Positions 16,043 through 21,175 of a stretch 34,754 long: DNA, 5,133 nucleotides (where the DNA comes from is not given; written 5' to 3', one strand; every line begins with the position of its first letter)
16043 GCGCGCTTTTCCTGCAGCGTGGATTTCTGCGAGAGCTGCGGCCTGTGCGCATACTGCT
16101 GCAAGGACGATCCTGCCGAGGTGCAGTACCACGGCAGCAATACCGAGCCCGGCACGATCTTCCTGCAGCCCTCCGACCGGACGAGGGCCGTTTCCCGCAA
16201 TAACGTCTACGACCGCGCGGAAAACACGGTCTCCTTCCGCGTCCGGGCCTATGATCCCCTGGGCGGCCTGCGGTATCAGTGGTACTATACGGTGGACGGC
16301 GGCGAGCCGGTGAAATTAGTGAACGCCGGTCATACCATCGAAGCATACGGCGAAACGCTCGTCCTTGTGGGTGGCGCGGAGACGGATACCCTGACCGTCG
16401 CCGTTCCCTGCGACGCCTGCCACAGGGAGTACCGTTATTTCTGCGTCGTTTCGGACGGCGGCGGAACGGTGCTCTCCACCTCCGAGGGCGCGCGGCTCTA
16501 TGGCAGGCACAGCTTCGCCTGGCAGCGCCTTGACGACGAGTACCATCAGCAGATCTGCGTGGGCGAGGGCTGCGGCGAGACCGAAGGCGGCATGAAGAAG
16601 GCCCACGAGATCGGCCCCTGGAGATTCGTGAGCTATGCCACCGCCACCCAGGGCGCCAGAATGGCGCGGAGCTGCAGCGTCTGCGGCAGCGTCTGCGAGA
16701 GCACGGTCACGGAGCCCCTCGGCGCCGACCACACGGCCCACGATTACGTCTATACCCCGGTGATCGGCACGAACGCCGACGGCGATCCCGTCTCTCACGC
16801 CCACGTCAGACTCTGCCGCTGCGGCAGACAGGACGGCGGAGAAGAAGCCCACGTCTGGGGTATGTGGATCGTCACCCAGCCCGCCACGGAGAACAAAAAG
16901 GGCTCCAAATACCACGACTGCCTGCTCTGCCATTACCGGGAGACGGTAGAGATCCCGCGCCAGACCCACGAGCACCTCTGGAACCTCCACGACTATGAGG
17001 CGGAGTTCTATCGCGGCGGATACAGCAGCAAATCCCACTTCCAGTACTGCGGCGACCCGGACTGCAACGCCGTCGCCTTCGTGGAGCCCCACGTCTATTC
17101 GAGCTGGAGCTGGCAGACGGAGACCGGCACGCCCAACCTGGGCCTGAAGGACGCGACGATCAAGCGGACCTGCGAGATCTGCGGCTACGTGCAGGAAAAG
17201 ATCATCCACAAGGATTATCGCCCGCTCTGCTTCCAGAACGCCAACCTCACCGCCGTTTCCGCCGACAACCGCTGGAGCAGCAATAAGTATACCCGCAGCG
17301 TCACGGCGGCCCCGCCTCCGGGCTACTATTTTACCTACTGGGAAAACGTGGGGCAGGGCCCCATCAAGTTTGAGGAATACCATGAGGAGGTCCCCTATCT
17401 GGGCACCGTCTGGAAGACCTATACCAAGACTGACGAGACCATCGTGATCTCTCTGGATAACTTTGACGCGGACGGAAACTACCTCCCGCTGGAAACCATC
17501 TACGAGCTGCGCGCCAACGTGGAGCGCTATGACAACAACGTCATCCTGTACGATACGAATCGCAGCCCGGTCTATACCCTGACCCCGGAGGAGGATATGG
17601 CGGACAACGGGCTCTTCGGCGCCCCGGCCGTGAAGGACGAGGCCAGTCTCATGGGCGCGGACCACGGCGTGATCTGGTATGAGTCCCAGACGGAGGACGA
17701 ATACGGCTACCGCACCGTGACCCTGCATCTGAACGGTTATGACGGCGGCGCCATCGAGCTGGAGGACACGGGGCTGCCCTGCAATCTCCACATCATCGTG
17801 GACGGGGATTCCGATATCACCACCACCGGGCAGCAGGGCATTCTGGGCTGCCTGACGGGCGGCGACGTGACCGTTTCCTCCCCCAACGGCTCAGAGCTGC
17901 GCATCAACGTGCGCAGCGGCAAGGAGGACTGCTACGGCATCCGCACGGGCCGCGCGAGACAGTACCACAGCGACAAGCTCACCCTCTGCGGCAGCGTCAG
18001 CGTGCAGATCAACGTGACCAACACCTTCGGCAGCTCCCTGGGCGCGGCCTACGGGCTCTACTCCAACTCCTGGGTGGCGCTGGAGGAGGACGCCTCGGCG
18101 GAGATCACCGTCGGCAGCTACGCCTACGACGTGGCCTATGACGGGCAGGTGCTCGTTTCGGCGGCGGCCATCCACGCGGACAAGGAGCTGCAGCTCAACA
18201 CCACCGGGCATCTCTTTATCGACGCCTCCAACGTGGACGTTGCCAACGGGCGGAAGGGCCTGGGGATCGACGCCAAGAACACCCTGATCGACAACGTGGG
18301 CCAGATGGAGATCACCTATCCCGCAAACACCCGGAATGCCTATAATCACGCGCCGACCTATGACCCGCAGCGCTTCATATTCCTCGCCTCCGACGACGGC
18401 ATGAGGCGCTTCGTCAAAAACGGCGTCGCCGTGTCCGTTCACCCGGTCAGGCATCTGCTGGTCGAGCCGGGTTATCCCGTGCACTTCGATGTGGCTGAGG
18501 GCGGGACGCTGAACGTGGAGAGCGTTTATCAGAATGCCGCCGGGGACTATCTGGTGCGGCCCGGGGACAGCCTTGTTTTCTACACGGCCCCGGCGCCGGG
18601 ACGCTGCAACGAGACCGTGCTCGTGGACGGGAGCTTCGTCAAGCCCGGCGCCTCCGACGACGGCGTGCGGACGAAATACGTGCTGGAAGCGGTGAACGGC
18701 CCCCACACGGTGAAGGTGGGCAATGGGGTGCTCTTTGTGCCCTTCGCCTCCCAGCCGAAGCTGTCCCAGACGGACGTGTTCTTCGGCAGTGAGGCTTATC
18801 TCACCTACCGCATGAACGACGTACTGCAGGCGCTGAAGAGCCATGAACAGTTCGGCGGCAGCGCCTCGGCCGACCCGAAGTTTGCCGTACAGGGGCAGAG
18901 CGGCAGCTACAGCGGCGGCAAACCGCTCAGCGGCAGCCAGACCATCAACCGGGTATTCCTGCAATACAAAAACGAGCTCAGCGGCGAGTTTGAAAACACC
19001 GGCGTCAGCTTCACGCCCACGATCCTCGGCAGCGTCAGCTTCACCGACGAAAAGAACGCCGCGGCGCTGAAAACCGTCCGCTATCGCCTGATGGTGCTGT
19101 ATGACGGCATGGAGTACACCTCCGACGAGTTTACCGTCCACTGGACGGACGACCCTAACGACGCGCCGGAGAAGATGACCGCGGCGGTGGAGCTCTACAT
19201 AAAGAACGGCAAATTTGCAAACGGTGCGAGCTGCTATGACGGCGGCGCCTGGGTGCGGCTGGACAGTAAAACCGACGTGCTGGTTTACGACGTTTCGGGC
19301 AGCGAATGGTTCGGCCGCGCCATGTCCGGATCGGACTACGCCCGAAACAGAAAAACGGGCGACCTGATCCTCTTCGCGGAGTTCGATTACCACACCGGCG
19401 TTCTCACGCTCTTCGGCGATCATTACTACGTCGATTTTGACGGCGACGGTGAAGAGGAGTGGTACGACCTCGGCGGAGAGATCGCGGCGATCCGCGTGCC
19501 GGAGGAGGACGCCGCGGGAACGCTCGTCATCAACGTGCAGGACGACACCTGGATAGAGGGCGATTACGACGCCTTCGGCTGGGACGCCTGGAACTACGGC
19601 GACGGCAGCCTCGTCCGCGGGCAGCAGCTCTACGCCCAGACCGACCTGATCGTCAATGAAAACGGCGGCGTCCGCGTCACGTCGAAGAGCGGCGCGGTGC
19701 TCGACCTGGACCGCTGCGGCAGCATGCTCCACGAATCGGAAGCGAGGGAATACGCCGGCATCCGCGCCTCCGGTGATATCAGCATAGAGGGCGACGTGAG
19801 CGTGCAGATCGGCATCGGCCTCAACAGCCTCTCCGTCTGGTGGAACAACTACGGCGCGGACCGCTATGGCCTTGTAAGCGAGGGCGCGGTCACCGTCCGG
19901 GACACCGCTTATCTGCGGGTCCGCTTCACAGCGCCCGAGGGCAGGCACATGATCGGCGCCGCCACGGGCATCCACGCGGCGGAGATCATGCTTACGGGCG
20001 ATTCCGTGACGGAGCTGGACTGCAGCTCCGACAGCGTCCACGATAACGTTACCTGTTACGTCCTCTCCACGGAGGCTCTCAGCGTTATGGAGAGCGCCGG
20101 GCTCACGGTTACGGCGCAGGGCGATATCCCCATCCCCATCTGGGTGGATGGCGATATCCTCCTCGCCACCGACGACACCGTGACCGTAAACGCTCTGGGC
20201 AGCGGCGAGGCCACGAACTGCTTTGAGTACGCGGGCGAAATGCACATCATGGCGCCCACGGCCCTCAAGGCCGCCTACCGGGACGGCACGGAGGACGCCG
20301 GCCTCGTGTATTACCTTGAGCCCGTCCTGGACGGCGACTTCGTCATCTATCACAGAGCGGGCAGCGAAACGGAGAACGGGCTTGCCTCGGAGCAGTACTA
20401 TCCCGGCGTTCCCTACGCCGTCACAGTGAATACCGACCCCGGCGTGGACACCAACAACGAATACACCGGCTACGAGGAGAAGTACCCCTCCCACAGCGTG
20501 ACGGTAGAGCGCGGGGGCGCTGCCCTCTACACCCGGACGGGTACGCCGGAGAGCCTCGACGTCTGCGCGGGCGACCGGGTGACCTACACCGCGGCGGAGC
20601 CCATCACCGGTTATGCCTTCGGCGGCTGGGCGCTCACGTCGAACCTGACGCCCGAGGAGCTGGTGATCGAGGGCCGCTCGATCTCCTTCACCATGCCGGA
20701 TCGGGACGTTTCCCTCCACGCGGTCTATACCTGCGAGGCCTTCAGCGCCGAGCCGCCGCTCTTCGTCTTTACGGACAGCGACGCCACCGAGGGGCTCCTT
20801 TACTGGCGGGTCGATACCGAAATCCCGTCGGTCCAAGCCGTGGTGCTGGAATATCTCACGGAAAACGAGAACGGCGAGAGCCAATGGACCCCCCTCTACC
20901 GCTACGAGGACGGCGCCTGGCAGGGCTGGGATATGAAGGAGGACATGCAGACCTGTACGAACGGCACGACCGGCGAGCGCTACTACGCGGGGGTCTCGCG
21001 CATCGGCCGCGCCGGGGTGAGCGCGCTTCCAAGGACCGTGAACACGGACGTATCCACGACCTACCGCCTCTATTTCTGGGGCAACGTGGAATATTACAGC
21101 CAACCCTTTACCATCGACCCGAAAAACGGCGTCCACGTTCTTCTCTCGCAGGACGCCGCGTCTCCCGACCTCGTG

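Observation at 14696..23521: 8.8-kb gene for a 2,941-aa secreted, dockerin-tailed mosaic protein with no recognisable catalytic domain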

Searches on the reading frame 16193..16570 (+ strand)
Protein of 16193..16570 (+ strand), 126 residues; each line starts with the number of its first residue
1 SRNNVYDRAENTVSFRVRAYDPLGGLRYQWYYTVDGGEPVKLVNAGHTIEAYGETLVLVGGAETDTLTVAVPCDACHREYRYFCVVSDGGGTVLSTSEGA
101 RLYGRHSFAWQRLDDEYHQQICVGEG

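Call 75: search_solved_structures(query=window:16193-16570:+, max_evalue=10)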
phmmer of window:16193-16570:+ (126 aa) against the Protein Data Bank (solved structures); distinct sequences matched with E-value up to 10: 19.
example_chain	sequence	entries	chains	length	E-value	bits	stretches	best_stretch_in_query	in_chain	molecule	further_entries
8grr_L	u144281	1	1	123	0.11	15.7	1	27-98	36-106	IG LAMDA CHAIN VARIABLE REGION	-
8juh_A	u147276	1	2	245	0.22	14.7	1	27-102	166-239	Single chain fab antibody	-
7d3l_L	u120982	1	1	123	0.24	14.6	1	24-91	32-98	F145 VL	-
6l1v_A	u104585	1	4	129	0.28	14.3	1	58-85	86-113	Azurin-1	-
7fbi_L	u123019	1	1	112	0.29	14.3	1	10-87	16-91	3A3 light chain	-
8vvk_C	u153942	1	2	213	0.37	13.9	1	22-101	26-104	ADI-46143 Fab Light Chain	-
1rkr_A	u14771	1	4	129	0.39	13.9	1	58-85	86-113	AZURIN-I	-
1dyz_A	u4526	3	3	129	0.57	13.3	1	43-86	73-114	AZURIN II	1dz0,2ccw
7d3m_L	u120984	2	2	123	0.67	13.1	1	24-92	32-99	R50 VL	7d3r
8dfi_L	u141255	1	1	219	0.76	12.9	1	27-90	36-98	42C11 Fab Light Chain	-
6xcp_D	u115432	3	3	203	0.88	12.7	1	23-103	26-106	T-CELL-RECEPTOR, A2.13-alpha chain | T-CELL-RECEPTOR, TCR A2.13 alpha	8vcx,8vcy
8ecq_L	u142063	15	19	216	1.1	12.5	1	24-91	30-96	2G3 Fab Light chain | 2F12 Fab Light chain | 4C1 Fab light chain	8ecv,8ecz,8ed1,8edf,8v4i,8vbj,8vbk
6e8v_B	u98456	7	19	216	1.1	12.4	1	24-91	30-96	Bovine ultralong antibody BOV-1 light chain | Bovine ultralong antibody BOV-2 light chain | Bovine ultralong antibody BOV-3 light chain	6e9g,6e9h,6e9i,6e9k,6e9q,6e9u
4k3d_L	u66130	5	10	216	1.1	12.4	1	24-91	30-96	BOVINE ANTIBODY WITH ULTRALONG CDR H3, LIGHT CHAIN | bovine Fab B11 light chain | bovine Fab E03 light chain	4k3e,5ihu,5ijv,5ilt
7eh9_A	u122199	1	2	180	1.2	12.3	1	45-111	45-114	Basal-body rod modification protein FlgD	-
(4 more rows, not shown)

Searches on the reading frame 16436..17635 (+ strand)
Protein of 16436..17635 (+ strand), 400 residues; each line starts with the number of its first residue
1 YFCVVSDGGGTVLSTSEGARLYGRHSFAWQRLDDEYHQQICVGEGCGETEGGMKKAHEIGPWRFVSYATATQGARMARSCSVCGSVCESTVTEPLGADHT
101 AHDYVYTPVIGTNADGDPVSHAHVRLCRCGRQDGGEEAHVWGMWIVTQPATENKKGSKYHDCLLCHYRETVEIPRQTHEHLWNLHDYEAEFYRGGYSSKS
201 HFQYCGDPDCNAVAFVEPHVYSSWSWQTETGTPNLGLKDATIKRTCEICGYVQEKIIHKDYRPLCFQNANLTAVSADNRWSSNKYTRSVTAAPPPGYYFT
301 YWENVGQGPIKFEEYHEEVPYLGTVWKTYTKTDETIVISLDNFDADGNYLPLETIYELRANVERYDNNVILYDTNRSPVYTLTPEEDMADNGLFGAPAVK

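Call 12: search_protein_families(library=pfam, proteins=[window:16436-17635:+], max_evalue=5)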
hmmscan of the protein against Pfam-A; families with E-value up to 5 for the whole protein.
window:16436-17635:+ (400 aa): 2 families
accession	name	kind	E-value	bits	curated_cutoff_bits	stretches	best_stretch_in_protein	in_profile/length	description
PF18998.6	Flg_new_2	-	0.061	13.7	23.6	1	286-307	24-45/73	Divergent InlB B-repeat domain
PF02132.21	RecR_ZnF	-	0.23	11.8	22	1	78-90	2-14/21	RecR, Cys4-zinc finger domain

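Call 13: search_solved_structures(query=window:16436-17635:+, max_evalue=1, show_alignments=2)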
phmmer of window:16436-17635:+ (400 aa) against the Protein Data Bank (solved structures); distinct sequences matched with E-value up to 1: 1.
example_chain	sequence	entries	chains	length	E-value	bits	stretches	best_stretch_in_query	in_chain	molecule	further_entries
9qa6_A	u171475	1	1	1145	6.6e-10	41.5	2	111-180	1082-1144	IgA protease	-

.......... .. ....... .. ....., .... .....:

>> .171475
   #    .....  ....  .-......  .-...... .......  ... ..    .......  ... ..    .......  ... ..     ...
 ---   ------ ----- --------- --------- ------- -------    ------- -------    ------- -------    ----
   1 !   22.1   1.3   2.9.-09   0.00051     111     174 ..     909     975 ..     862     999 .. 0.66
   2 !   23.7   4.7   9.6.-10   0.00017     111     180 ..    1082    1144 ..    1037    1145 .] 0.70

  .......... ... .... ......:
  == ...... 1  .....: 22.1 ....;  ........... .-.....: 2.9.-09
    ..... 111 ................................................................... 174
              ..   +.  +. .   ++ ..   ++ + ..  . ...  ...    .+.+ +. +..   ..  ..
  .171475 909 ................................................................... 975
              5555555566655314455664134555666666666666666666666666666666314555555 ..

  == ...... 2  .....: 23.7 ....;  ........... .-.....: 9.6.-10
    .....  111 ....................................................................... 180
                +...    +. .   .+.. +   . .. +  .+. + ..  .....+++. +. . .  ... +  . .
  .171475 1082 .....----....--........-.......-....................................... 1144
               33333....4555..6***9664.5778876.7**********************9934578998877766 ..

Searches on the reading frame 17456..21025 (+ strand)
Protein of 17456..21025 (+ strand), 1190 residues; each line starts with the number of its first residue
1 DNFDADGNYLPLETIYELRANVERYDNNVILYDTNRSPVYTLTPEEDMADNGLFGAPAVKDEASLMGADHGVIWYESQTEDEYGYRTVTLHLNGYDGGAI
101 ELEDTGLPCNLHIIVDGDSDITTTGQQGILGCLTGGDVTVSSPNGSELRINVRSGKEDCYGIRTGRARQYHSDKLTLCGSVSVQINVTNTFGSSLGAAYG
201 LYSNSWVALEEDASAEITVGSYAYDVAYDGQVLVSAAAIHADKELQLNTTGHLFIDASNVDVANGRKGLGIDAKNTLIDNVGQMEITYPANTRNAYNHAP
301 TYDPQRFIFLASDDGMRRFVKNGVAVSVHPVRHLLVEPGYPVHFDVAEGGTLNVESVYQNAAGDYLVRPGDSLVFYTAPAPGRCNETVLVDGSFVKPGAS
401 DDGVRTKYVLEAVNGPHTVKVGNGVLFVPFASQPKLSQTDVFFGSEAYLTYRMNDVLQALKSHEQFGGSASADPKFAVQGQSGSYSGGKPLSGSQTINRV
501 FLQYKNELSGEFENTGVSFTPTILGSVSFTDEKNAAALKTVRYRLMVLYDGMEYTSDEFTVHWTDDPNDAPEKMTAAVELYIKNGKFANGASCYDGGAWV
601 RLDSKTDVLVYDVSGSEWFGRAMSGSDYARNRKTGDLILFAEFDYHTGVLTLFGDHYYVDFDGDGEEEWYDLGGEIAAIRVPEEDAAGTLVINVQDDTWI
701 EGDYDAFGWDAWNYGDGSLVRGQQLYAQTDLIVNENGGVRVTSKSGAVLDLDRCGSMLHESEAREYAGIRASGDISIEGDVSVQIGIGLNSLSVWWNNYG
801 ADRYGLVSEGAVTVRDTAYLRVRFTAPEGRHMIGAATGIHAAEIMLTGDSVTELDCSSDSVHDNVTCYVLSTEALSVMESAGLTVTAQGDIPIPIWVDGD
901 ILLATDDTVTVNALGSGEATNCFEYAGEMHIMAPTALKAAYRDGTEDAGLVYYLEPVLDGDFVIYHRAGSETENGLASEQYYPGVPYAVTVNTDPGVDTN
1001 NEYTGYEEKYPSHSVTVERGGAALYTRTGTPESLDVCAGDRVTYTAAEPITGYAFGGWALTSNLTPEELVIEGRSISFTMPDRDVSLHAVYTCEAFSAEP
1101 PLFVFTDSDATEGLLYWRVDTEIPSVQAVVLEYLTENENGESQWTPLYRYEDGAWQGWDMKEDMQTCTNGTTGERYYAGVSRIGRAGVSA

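Call 60: predict_structure(alignment_id=A2)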
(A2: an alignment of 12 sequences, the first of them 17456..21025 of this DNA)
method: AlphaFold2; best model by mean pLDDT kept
length: 1190 residues; sequences in the alignment: 12
mean_pLDDT: 79.5   pTM: 0.52
mean pLDDT of the five models: 79.5, 79.3, 77.5, 76.2, 75.1
residues with pLDDT >= 90: 388; 70-90: 520; 50-70: 175; < 50: 107
segments of 3 or more residues with pLDDT < 50: 11-21, 52-69, 469-493, 713-719, 999-1009, 1095-1110, 1140-1142, 1150-1156, 1185-1190
pLDDT, mean of each block of 10 residues (from residue 1): 58 45 72 84 80 44 42 86 82 90 85 94 92 91 93 88 82 91 94 79 95 95 65 82 93 94 87 92 93 83 84 87 85 90 83 74 77 84 82 75 73 85 84 74 72 80 62 43 38 67 84 83 78 84 87 83 76 84 81 86 88 84 85 84 89 91 84 92 85 96 84 50 78 95 93 82 86 95 92 59 93 96 75 86 96 89 71 96 94 94 96 87 94 94 84 89 87 81 90 62 41 80 76 82 82 75 71 88 86 49 44 62 61 55 53 49 70 69 47
secondary structure, 60 per line:
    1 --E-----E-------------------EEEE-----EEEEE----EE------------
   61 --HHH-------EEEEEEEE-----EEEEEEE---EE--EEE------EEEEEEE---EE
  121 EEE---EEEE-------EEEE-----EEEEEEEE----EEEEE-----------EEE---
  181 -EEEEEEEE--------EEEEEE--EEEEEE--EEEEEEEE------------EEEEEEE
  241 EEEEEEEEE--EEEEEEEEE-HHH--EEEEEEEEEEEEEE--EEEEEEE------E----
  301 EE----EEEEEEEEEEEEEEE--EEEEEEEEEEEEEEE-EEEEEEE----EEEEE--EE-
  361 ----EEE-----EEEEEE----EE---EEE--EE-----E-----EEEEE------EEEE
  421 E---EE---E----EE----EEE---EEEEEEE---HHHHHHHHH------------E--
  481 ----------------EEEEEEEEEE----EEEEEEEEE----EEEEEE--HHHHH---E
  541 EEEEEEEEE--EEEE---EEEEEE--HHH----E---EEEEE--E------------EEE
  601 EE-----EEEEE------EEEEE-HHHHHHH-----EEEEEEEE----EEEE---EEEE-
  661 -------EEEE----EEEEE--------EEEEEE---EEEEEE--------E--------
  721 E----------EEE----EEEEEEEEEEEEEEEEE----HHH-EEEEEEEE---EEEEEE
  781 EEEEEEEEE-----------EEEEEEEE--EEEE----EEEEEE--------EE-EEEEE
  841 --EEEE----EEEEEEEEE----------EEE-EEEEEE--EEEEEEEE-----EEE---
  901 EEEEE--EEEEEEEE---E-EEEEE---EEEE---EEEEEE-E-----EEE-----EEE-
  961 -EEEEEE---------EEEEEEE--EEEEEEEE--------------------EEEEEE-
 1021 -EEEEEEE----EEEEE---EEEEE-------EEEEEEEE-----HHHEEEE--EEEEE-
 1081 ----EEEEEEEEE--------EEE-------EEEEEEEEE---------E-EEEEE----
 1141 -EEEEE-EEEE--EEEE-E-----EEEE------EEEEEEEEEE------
elements in order (helices of 4 or more, strands of 3 or more residues): E29-32 E38-42 E73-80 E86-92 E100-102 E109-115 E119-123 E127-130 E138-141 E147-154 E159-163 E175-177 E182-189 E198-203 E206-211 E214-221 E234-249 E252-260 E267-280 E283-289 E307-321 E324-338 E340-346 E351-355 E365-367 E373-378 E388-390 E406-410 E417-421 E441-443 E447-453 H457-465 E497-506 E511-519 E524-529 H532-536 E540-549 E552-555 E559-564 E578-582 E598-602 E608-612 E619-623 H625-631 E637-644 E649-652 E656-659 E668-671 E676-680 E689-694 E698-703 E732-734 E739-755 E764-771 E775-789 E801-808 E811-814 E819-824 E836-840 E843-846 E851-859 E870-872 E874-879 E882-889 E895-897 E901-905 E908-915 E921-925 E929-932 E936-941 E949-951 E957-959 E962-967 E977-983 E986-993 E1014-1019 E1022-1028 E1033-1037 E1041-1045 E1053-1060 E1069-1072 E1075-1079 E1085-1093 E1102-1104 E1112-1120 E1132-1136 E1142-1146 E1148-1151 E1154-1157 E1165-1168 E1175-1184

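Call 62: fold_search(model_id=the predicted structure, library=pdb)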
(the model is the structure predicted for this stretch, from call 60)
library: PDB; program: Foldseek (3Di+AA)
matches with E <= 10: 762; with E <= 0.001: 0
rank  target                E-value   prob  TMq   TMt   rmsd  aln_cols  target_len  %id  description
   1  9mne_B                7.6e-03  0.15  0.09  0.10  30.3      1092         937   10  Crystal structure of enteropathogenic Escherichia coli EspC (released 2025-10-29)
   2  6grt_A                8.0e-03  0.66  0.07  0.13  20.5       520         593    9  Paired immunoglobulin-like receptor B (PirB) or Leukocyte immunoglobulin-like receptor subfamily B member 3 (LILRB3) f (released 2019-02-06)
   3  8grx_B                1.3e-02  0.82  0.07  0.18  19.2       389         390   10  APOE4 receptor in complex with APOE4 NTD (released 2023-07-05)
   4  9h8r_A                1.4e-02  0.99  0.06  0.33  16.8       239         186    9  Crystal structure of Nkp46 in complex with a bicyclic peptide BCY00016132 (released 2025-10-08)
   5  8v2c_C                1.9e-02  0.87  0.07  0.28  15.5       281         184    9  Cryo-EM structure of mouse type II OSM receptor complex: model for assembly core region (released 2024-11-20)
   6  4oia_B                2.5e-02  0.41  0.08  0.19  27.1       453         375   10  Crystal Structure of ICAM-5 D1-D4 ectodomain fragment, Space Group P4322 (released 2014-07-16)
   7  6grq_A                2.7e-02  0.47  0.07  0.13  19.9       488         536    9  Paired immunoglobulin-like receptor B (PirB) or Leukocyte immunoglobulin-like receptor subfamily B member 3 (LILRB3) f (released 2019-02-06)
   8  1oll                  3.3e-02  0.97  0.06  0.33  16.6       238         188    9  Extracellular region of the human receptor NKp46 (released 2003-09-04)
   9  7s63_A                3.8e-02  0.23  0.07  0.06  24.3       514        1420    9  Native-form oocyte/egg Alpha-2-Macroglobulin (A2Moo) tetramer (released 2022-01-05)
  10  3e0g_A                3.9e-02  0.47  0.08  0.17  24.5       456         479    8  Structure of the Leukemia Inhibitory Factor Receptor (LIF-R) domains D1-D5 (released 2008-09-23)
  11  5i99                  5.1e-02  0.41  0.09  0.21  25.2       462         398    7  Crystal structure of mouse CNTN3 Ig5-Fn2 domains (released 2016-08-31)
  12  9g4n_A                6.1e-02  0.77  0.07  0.13  15.8       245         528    8  Glycoside Hydrolase Family 157 from Labilibaculum antarcticum (LaGH157) E224A mutant in complex with Laminaritriose an (released 2025-05-21)
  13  4oi9_A                6.1e-02  0.28  0.08  0.18  29.9       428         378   11  Crystal Structure of ICAM-5 D1-D4 ectodomain fragment, Space Group P21 (released 2014-07-16)
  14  9g5g_A                7.9e-02  0.57  0.07  0.13  16.2       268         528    9  Glycoside Hydrolase Family 157 from Labilibaculum antarcticum (LaGH157) in complex with Laminaribiose (released 2025-05-21)
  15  4es8_B                8.6e-02  0.63  0.08  0.23  12.4       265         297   11  Crystal Structure of the adhesin domain of Epf from Streptococcus pyogenes in P212121 (released 2012-09-19)
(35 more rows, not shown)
